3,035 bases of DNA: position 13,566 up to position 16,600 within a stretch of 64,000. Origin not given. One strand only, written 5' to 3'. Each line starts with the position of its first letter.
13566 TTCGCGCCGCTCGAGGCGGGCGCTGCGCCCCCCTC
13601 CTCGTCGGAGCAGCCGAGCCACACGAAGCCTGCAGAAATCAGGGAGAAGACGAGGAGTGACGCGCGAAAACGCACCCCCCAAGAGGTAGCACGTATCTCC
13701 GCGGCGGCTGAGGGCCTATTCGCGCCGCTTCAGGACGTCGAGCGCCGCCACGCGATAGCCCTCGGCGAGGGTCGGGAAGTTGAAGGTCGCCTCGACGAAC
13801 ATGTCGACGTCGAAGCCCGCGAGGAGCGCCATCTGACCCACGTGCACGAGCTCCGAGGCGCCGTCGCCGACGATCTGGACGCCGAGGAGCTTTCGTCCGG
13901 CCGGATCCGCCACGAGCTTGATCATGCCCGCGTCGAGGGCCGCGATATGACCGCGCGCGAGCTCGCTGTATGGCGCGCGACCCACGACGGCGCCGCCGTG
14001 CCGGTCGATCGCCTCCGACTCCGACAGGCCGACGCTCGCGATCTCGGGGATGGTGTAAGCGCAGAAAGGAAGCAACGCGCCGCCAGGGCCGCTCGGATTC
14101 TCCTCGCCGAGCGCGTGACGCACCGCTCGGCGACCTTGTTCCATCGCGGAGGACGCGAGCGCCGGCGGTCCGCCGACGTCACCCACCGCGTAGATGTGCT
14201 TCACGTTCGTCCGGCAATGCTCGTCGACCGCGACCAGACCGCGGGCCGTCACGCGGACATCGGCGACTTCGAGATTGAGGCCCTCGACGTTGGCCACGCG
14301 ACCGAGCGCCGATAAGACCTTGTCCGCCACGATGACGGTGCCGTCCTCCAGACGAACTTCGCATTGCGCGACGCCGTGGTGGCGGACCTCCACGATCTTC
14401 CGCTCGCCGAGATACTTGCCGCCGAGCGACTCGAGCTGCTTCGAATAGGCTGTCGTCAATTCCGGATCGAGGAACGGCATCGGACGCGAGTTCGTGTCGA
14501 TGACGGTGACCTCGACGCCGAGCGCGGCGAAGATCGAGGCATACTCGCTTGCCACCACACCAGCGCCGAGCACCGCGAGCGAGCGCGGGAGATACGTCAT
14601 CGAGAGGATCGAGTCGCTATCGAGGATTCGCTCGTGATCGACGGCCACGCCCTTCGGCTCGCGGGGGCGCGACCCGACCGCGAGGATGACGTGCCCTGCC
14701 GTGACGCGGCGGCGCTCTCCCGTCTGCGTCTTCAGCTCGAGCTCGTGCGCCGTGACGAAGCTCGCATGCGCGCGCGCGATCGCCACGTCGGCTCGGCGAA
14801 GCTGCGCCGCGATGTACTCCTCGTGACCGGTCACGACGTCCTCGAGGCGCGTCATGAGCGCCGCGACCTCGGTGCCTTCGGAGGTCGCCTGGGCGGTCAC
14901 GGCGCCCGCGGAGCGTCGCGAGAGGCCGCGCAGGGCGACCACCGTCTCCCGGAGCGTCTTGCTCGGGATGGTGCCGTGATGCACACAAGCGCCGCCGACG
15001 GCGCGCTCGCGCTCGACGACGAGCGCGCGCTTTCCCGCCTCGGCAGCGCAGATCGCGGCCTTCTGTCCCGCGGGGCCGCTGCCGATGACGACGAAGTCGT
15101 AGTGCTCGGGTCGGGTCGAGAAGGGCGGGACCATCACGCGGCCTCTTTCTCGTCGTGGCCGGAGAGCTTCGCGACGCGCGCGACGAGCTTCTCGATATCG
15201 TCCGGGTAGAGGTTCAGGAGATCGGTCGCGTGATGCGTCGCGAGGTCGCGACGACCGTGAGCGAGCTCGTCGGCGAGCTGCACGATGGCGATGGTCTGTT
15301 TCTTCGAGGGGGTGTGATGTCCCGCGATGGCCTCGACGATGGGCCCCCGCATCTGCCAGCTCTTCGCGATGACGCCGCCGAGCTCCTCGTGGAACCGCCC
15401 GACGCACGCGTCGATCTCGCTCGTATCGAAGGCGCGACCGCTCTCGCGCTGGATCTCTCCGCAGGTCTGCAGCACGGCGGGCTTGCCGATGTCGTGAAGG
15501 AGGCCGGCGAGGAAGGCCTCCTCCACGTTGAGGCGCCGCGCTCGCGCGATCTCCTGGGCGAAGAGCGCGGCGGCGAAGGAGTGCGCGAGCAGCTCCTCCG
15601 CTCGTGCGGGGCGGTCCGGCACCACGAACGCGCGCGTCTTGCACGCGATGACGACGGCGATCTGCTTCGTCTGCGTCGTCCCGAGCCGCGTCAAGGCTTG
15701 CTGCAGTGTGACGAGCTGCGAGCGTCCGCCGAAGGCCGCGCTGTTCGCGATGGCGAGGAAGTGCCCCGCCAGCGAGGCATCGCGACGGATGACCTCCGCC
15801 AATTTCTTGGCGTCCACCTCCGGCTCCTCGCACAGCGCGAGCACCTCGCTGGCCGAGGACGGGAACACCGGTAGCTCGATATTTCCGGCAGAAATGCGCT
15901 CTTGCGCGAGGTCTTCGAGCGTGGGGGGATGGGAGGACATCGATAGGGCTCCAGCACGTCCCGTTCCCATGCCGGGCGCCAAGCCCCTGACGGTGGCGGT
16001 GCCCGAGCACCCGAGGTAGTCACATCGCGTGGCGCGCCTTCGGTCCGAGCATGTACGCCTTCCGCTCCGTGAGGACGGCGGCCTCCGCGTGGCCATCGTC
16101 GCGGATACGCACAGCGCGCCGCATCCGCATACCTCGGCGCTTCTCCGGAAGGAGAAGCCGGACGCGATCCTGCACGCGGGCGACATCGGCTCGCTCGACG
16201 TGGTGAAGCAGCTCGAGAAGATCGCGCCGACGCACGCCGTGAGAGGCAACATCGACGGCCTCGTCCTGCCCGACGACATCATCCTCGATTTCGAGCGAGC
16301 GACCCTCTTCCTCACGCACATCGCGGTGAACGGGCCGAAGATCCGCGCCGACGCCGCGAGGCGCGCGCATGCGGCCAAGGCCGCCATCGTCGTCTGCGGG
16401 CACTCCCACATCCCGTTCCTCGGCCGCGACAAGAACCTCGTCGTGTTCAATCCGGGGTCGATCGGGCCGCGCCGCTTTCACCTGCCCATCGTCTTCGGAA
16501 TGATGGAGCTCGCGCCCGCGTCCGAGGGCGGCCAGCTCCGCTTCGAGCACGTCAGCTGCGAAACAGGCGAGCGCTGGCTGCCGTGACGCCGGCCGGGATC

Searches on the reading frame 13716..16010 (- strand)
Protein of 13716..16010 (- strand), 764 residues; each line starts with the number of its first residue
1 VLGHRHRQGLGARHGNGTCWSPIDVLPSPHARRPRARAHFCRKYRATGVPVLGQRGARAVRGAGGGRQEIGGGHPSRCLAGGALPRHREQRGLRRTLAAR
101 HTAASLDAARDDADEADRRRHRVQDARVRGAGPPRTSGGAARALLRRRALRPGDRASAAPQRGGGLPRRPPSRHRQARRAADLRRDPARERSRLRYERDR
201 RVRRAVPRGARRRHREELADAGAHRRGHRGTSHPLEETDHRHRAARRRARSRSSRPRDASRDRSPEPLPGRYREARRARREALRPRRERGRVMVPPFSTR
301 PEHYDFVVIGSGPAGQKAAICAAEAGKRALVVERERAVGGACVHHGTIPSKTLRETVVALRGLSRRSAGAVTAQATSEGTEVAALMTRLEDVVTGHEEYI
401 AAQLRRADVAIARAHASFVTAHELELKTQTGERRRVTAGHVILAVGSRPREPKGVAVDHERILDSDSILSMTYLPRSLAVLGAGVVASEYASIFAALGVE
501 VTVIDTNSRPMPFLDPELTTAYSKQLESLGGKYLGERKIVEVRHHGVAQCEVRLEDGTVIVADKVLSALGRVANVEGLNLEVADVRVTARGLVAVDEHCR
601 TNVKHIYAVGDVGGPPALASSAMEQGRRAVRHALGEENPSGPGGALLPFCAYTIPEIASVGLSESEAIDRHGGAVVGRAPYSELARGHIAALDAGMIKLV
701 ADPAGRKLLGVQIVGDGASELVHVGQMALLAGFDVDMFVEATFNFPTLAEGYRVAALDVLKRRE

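Call 43: search_protein_families(library=pfam, proteins=[window:13716-16010:-], max_evalue=0.001)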
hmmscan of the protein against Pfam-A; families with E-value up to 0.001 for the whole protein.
window:13716-16010:- (764 aa): 11 families
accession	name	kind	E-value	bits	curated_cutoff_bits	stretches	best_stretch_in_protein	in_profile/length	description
PF07992.20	Pyr_redox_2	-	1.8e-55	188.9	26.1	1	304-626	1-291/291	Pyridine nucleotide-disulphide oxidoreductase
PF02852.28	Pyr_redox_dim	-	1.6e-23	83.4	25.3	1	648-753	2-107/110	Pyridine nucleotide-disulphide oxidoreductase, dimerisation domain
PF00070.33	Pyr_redox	-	3.4e-17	63.2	22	1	478-556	2-81/82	Pyridine nucleotide-disulphide oxidoreductase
PF13738.12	Pyr_redox_3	-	7.9e-10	38.9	30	1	307-610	1-305/305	Pyridine nucleotide-disulphide oxidoreductase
PF12831.13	FAD_oxidored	-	4.1e-08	33.4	27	1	305-377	1-74/416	FAD dependent oxidoreductase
PF13450.12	NAD_binding_8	-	6.1e-06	26.9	21.9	0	308-342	1-35/68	NAD(P)-binding Rossmann-like domain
PF00890.30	FAD_binding_2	-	1.1e-05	25.3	20.4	1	305-342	1-38/414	FAD binding domain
PF01262.27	AlaDh_PNT_C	-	1.5e-05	24.9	23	0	476-511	29-64/214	Alanine dehydrogenase/PNT, C-terminal domain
PF13434.12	Lys_Orn_oxgnase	-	4.6e-05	23.1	21.3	1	420-490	130-203/339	L-lysine 6-monooxygenase/L-ornithine 5-monooxygenase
PF02737.24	3HCDH_N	-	6.3e-05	23.4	22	0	478-509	2-33/180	3-hydroxyacyl-CoA dehydrogenase, NAD binding domain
PF03486.20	HI0933_like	-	0.00035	20.5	50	0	305-339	2-36/244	HI0933-like protein Rossmann domain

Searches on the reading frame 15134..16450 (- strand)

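Call 43: search_protein_families(library=pfam, proteins=[window:15134-16450:-], max_evalue=0.001)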
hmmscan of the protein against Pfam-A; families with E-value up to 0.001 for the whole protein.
window:15134-16450:- (438 aa): 2 families
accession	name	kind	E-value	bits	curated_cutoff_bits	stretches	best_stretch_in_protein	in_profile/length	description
PF08668.18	HDOD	-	7.2e-44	150.1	22.9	1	193-381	1-196/196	HDOD domain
PF01966.28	HD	-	4.7e-11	43.4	22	1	288-397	2-114/116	HD domain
